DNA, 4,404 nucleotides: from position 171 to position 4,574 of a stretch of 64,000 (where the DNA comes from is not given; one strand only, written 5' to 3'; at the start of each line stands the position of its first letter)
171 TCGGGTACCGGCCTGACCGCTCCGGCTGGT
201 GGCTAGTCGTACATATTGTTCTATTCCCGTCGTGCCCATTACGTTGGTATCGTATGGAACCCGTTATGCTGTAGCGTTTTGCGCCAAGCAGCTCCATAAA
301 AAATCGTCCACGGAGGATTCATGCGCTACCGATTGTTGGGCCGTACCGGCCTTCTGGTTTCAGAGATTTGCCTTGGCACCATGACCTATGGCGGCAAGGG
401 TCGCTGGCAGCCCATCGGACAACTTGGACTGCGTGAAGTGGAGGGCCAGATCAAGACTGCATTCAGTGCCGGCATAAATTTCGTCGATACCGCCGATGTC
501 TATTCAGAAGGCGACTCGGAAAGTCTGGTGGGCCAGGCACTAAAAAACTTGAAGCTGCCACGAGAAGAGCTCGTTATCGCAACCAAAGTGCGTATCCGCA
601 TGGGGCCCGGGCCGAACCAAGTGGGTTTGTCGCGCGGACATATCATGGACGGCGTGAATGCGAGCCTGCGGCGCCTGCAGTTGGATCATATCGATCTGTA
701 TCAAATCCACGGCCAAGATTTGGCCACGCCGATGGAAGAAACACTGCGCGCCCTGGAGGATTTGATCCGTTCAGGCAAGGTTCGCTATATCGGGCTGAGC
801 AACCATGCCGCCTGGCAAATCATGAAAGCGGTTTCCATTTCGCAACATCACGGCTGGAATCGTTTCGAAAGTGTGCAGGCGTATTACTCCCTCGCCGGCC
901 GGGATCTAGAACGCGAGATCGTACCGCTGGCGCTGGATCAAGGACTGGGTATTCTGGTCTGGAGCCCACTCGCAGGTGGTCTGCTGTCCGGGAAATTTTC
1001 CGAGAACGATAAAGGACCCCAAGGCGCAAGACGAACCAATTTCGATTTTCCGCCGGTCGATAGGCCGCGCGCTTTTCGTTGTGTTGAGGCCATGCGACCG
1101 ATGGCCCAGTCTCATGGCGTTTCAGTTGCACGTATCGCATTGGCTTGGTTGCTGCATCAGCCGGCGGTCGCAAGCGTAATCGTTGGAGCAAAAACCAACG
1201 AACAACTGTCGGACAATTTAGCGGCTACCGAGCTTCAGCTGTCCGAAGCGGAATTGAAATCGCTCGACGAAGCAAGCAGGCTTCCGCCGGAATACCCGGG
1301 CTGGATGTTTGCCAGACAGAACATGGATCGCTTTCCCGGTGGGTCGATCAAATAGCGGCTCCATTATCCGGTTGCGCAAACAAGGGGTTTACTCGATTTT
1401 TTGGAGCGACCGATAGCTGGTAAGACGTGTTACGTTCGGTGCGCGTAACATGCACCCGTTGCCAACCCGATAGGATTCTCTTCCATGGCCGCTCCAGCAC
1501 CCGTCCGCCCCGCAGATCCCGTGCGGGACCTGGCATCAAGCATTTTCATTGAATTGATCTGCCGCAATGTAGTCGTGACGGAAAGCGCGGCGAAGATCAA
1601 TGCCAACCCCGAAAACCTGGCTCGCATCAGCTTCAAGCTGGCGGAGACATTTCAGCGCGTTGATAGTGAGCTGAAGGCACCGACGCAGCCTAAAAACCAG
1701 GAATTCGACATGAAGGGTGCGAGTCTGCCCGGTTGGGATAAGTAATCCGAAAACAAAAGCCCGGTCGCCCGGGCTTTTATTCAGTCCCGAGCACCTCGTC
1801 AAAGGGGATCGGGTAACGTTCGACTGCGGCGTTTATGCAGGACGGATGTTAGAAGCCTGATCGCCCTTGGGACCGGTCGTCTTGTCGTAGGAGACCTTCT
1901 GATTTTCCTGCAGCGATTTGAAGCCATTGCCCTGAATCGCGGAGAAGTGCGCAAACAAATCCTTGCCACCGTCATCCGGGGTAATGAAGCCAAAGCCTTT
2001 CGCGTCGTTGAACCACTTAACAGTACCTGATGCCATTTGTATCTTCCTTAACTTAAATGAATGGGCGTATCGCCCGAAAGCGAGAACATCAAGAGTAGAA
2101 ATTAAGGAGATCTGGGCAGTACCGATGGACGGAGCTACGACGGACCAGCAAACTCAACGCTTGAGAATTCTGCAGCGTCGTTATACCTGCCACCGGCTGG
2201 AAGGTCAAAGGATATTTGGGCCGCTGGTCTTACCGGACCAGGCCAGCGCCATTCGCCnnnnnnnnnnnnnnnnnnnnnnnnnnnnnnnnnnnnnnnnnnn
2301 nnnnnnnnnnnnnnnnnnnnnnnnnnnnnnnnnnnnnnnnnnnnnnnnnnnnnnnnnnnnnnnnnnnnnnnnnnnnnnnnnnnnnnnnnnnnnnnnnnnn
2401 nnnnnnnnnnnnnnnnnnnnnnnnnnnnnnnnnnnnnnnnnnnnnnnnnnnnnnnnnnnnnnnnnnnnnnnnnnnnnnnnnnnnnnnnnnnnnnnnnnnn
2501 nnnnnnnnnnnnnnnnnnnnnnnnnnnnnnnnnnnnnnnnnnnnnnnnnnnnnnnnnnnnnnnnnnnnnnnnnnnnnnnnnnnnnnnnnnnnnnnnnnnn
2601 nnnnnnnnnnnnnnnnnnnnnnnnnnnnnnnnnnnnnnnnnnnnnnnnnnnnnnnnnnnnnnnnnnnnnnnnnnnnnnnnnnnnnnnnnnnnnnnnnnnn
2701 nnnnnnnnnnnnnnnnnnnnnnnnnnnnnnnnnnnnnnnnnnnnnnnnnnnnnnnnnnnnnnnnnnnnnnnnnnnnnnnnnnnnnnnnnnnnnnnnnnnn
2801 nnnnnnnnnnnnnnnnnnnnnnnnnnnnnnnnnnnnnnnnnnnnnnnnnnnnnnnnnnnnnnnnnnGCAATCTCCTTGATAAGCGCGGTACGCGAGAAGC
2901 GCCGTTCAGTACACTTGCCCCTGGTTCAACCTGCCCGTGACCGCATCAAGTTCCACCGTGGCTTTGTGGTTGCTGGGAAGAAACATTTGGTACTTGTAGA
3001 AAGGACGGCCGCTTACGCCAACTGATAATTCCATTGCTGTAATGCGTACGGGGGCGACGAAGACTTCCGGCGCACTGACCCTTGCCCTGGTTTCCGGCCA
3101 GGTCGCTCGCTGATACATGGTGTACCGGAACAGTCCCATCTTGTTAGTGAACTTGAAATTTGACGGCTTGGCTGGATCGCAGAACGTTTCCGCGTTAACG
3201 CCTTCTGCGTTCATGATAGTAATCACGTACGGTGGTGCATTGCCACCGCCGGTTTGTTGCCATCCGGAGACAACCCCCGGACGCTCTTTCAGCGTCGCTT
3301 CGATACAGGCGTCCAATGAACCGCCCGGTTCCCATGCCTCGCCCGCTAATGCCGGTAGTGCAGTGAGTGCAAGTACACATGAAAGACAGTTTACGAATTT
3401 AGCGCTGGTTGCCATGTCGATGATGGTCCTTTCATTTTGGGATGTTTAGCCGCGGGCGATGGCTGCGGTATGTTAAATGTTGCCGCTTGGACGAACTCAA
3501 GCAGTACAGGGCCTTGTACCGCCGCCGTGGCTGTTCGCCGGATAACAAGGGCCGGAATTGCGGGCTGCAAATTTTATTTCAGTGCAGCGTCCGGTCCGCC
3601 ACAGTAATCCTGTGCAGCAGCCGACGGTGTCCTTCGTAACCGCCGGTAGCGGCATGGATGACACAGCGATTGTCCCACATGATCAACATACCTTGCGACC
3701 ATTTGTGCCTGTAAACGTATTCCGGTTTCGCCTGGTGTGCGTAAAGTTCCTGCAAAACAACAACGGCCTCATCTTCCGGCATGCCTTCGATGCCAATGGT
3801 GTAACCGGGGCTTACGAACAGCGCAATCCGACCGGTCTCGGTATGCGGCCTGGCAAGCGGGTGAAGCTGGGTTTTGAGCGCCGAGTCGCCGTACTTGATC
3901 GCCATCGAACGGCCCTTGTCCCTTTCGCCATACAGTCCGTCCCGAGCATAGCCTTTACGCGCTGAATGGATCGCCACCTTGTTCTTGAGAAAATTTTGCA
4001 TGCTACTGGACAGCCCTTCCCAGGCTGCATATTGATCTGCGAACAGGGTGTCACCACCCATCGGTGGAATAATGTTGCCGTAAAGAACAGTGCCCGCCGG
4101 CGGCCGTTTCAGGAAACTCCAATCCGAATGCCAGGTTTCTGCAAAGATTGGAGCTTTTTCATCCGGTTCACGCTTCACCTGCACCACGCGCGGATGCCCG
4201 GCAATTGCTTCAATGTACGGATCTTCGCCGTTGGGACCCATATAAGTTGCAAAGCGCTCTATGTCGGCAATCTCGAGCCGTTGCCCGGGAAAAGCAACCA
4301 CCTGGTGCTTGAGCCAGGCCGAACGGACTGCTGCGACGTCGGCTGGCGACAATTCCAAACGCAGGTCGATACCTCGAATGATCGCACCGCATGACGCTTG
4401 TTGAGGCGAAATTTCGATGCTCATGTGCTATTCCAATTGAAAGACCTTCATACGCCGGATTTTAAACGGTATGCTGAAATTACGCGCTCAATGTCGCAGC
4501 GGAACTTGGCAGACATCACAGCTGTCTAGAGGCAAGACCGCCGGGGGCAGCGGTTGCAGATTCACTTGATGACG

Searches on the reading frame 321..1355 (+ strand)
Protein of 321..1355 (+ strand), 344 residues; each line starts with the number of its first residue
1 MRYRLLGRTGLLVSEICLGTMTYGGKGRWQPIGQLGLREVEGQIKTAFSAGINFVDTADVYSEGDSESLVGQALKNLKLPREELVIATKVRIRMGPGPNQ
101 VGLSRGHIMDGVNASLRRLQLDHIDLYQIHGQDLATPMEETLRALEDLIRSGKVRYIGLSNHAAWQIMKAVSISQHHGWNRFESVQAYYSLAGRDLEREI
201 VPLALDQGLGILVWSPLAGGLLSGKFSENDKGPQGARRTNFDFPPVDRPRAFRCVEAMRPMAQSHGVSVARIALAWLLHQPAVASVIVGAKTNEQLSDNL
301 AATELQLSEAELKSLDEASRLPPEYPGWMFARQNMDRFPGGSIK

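Call 82: search_protein_families(library=pfam, max_evalue=0.00001, proteins=[window:321-1355:+])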
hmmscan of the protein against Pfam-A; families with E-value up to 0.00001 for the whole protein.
window:321-1355:+ (344 aa): 1 family
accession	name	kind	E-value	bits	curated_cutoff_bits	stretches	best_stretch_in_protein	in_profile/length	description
PF00248.27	Aldo_ket_red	-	2.5e-81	273.4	24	1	15-319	1-290/291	Aldo/keto reductase family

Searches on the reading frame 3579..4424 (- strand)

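Call 82: search_protein_families(library=pfam, max_evalue=0.00001, proteins=[window:3579-4424:-])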
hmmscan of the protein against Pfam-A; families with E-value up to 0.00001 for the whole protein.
window:3579-4424:- (281 aa): 1 family
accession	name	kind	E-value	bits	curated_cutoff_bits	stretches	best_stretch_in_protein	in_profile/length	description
PF02668.22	TauD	-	4.2e-58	197.8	27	1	7-274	4-267/267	Taurine catabolism dioxygenase TauD, TfdA family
